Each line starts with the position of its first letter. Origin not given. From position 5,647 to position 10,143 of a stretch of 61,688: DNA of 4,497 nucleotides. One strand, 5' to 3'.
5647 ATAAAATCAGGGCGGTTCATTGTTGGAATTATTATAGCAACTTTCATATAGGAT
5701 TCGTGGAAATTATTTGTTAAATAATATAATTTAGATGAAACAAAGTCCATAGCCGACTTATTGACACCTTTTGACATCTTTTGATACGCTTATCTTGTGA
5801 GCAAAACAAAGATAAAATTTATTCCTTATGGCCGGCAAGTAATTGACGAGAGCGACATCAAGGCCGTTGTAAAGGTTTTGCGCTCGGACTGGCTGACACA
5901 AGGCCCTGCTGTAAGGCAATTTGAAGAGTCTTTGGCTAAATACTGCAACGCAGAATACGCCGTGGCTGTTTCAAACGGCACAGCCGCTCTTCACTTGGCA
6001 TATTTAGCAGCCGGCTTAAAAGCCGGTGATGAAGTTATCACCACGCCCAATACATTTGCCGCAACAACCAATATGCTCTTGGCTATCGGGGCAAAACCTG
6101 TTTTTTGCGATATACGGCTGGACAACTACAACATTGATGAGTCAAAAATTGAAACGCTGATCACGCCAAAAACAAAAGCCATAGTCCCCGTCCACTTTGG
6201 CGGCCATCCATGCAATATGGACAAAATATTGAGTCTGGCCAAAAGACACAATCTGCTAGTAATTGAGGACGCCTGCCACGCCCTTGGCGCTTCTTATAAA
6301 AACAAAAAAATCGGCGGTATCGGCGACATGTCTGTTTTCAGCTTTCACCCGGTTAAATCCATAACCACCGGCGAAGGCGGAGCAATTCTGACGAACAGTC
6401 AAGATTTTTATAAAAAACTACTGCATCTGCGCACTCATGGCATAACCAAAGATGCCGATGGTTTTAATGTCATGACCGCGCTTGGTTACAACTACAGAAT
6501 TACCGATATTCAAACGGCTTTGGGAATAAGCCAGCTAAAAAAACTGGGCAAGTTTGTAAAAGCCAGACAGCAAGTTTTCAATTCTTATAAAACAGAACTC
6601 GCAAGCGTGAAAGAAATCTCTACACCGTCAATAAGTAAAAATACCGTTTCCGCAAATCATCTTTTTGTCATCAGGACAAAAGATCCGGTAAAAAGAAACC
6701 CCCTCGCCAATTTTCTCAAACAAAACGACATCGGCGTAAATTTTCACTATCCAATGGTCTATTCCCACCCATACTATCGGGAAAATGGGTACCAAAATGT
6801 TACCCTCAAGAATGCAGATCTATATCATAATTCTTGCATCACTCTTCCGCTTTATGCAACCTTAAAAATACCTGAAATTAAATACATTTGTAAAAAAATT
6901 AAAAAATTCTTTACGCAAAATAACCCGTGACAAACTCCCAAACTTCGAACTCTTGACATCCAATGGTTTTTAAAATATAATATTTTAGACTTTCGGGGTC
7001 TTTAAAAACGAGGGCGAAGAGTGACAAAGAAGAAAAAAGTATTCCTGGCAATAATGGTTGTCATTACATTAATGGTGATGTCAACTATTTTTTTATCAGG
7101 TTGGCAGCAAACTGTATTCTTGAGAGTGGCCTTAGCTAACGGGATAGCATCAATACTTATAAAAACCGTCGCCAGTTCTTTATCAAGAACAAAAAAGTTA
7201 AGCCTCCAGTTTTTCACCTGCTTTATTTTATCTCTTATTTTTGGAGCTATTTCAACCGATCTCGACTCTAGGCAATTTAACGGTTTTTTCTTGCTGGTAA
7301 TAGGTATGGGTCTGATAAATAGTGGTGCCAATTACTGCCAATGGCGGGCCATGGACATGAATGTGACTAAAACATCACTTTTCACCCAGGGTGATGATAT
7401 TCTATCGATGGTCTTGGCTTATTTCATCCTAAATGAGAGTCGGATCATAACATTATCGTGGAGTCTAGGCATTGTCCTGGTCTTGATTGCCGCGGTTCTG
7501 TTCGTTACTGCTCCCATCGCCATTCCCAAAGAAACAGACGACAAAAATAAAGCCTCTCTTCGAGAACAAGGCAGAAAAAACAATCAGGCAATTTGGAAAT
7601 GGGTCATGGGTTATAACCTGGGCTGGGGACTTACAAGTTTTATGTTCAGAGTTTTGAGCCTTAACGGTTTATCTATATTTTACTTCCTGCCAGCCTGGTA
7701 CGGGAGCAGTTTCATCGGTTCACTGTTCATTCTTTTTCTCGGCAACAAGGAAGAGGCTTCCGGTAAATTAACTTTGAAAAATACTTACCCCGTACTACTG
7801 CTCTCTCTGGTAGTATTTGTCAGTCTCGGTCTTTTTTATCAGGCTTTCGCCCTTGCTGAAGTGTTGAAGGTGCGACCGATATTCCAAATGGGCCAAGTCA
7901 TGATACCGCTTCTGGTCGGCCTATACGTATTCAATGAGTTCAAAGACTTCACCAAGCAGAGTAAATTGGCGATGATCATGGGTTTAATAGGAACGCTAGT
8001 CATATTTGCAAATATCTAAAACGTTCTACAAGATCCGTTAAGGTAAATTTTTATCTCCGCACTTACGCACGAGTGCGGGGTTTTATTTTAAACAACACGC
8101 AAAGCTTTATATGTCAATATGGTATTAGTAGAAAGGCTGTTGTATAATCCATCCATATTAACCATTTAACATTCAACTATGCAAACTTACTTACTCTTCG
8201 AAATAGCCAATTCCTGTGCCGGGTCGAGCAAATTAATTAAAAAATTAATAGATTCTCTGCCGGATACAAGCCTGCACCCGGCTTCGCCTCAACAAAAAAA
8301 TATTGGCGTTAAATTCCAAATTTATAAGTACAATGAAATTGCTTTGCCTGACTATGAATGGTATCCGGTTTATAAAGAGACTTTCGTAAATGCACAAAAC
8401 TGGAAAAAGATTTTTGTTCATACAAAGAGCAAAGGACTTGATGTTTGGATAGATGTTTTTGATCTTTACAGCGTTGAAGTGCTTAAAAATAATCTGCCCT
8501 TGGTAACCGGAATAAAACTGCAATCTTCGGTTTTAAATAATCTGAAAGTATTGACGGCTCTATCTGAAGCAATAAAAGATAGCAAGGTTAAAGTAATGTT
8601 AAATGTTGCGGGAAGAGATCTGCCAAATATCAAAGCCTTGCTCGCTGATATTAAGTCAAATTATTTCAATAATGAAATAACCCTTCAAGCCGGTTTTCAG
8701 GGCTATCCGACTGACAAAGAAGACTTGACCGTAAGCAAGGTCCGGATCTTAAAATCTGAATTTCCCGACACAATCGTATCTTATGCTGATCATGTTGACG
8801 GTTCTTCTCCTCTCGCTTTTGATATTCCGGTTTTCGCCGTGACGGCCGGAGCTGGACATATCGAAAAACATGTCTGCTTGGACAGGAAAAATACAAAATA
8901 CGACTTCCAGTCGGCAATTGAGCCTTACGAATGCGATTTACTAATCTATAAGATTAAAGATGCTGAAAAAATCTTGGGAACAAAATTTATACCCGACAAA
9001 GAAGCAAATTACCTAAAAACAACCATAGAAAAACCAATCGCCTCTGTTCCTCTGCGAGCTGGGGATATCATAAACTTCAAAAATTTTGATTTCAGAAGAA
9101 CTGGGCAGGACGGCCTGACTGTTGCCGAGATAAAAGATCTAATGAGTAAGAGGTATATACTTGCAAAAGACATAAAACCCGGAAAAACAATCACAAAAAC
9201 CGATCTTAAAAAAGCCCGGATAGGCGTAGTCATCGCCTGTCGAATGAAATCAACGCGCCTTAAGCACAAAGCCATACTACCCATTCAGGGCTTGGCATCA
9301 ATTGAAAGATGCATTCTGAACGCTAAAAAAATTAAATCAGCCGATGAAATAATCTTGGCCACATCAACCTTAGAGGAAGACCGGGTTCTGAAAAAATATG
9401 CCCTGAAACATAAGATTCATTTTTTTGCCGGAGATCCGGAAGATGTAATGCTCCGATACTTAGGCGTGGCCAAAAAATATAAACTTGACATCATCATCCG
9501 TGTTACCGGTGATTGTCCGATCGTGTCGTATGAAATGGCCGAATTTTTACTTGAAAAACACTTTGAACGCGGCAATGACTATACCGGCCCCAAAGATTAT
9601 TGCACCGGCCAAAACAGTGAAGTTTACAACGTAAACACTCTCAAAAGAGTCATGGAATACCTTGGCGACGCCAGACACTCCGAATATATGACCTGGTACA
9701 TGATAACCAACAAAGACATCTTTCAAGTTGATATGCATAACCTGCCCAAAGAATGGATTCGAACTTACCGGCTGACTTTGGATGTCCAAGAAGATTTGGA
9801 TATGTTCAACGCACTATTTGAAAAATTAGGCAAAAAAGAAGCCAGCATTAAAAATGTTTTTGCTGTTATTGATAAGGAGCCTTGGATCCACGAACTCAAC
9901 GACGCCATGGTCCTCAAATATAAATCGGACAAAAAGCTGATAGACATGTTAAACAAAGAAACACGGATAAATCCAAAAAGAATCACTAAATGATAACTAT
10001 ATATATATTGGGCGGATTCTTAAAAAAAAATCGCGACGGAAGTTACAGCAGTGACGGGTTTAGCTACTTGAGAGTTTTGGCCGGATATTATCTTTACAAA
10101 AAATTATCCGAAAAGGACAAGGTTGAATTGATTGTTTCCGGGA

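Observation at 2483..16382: Locus-specific 27-nt motif: three TTGAY hexamers at exact 10-bp phasing, present at three divergent promoter regions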

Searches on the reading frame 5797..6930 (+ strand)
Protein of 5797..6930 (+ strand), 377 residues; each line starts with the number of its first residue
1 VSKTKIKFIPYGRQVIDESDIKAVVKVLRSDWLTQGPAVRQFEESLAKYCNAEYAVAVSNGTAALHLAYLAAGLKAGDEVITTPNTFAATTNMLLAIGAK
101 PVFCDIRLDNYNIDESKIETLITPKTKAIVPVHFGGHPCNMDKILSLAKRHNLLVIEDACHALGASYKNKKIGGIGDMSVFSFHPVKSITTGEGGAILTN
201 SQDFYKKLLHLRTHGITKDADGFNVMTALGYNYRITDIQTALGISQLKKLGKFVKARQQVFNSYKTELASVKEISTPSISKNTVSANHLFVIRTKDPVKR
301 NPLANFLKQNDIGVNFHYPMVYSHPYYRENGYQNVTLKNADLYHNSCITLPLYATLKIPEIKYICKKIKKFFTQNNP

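Call 7: search_protein_families(library=pfam, proteins=[window:5797-6930:+])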
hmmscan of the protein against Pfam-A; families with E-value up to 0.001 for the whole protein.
window:5797-6930:+ (377 aa): 5 families
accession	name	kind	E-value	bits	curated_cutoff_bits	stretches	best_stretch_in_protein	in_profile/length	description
PF01041.23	DegT_DnrJ_EryC1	-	2.8e-124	415.4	19.8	1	16-368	3-359/360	DegT/DnrJ/EryC1/StrS aminotransferase family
PF01053.26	Cys_Met_Meta_PP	-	2.1e-10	40.2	27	1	35-168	50-183/381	Cys/Met metabolism PLP-dependent enzyme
PF00155.27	Aminotran_1_2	-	8e-08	32.3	19.7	1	40-166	45-193/361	Aminotransferase class I and II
PF01212.27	Beta_elim_lyase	-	2.8e-06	27.3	27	1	36-194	31-206/288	Beta-eliminating lyase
PF01276.26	OKR_DC_1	-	0.00024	20.5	27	1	19-112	49-141/417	Orn/Lys/Arg decarboxylase, major domain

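Call 11: find_encoding_contigs(protein=window:5797-6930:+, flank=10000, max_places=6)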
Protein window:5797-6930:+ (377 aa): no gene with exactly this product is on record in the collection.
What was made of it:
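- Tried and rejected: Exact-protein look-up of the window's PseC (call 11).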

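Call 73: search_protein_families(library=ncbifam, proteins=[window:5797-6930:+], max_evalue=0.00001)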
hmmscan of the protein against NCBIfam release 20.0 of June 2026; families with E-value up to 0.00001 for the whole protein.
window:5797-6930:+ (377 aa): 25 families
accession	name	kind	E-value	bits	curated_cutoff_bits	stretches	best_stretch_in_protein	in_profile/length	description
TIGR03588.1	PseC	equivalog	3.6e-135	450.7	423.5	1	8-371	1-379/380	UDP-4-amino-4,6-dideoxy-N-acetyl-beta-L-altrosamine transaminase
NF008658.2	PRK11658.1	equivalog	6.2e-89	298.3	631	1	7-371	3-376/379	UDP-4-amino-4-deoxy-L-arabinose aminotransferase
TIGR04181.1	NHT_00031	hypoth_equivalog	1.7e-79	267.3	420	1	16-351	8-357/359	LegC family aminotransferase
NF008687.0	PRK11706.1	equivalog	3.5e-79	266.3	375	1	9-372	2-374/375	dTDP-4-amino-4,6-dideoxygalactose transaminase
NF011936.0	PRK15407.1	equivalog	1.7e-73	247.8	423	2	7-215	35-251/440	lipopolysaccharide biosynthesis protein RfbH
TIGR02379.1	ECA_wecE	subfamily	1.8e-66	224.5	434.85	1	9-372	2-375/376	dTDP-4-amino-4,6-dideoxy-D-glucose transaminase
TIGR04427.1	PLP_DesI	equivalog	1.9e-59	201.7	650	1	25-369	39-380/390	dTDP-4-dehydro-6-deoxyglucose aminotransferase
NF006003.0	PRK08133.1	equivalog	6.9e-10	38.2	522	1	36-270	65-296/396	O-succinylhomoserine sulfhydrylase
NF005263.0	PRK06767.1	equivalog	1e-08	34.6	617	1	36-181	60-203/392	methionine gamma-lyase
NF006095.0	PRK08247.1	equivalog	1.1e-08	34.3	585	1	34-160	50-175/369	methionine biosynthesis PLP-dependent protein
NF041364.1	GntC_guanitoxin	equivalog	2.4e-08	33.3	415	1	50-159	58-174/356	guanitoxin biosynthesis PLP-dependent (S)-gamma-hydroxy-L-arginine cyclodehydratase GntC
NF005816.0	PRK07682.1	equivalog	4.6e-08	32.1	620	1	51-162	90-206/390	aminotransferase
NF004770.0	PRK06108.1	subfamily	5.2e-08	32.1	422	1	48-161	92-212/396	pyridoxal phosphate-dependent aminotransferase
NF004975.0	PRK06348.1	equivalog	1.2e-07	31.1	549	1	58-168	92-210/384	pyridoxal phosphate-dependent aminotransferase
NF005817.0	PRK07683.1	equivalog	1.7e-07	30.3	575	1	51-159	87-201/387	aminotransferase A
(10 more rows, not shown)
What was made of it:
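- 5797..6930 (+): Gene driven by copy 2: PseC, the aminotransferase of the pseudaminic acid pathway. The downstream genes to 14786 (NeuB-cytidylyltransferase fusion, PseI, WbuX/Y/Z-like amidotransferase set, GNAT) may be co-transcribed. However, 6953-6981 is a separate consensus promoter and 8055-8080 is a terminator-like hairpin. NCBIfam PseC scores 450.7 bits against a cut-off of 423.5 (call 73).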

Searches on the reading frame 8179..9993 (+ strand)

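Call 7: search_protein_families(library=pfam, proteins=[window:8179-9993:+])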
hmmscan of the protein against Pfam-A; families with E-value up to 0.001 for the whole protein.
window:8179-9993:+ (604 aa): 2 families
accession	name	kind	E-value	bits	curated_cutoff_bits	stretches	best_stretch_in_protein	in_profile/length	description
PF02348.25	CTP_transf_3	-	2.1e-24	87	22.6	1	350-541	2-200/217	Cytidylyltransferase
PF03102.20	NeuB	-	1.8e-22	80.4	22.1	1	60-269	43-239/241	NeuB family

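Call 73: search_protein_families(library=ncbifam, proteins=[window:8179-9993:+], max_evalue=0.00001)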
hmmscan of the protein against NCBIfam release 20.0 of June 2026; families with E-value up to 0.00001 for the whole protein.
window:8179-9993:+ (604 aa): 7 families
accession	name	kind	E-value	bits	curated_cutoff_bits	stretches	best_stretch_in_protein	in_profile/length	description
TIGR03569.1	NeuB_NnaB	equivalog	3.1e-29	102.1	399.65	1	64-336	67-327/329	N-acetylneuraminate synthase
TIGR03586.1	PseI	equivalog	1.5e-18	67.1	340.25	1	58-335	62-324/327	pseudaminic acid synthase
NF009905.0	PRK13368.1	subfamily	4.5e-12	45.8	255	1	349-498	4-151/243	3-deoxy-manno-octulosonate cytidylyltransferase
NF003952.0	PRK05450.1-5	subfamily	4e-11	42.5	193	1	348-498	3-153/250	3-deoxy-manno-octulosonate cytidylyltransferase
TIGR04321.1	spiroSPASM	subfamily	7.8e-08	31.4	250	1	355-568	7-223/510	spiro-SPASM protein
NF003948.0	PRK05450.1-1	equivalog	2.1e-07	30.4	281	1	347-464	5-123/248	3-deoxy-manno-octulosonate cytidylyltransferase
TIGR00466.1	kdsB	equivalog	4.1e-07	29.7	155.2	1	350-460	5-115/241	3-deoxy-manno-octulosonate cytidylyltransferase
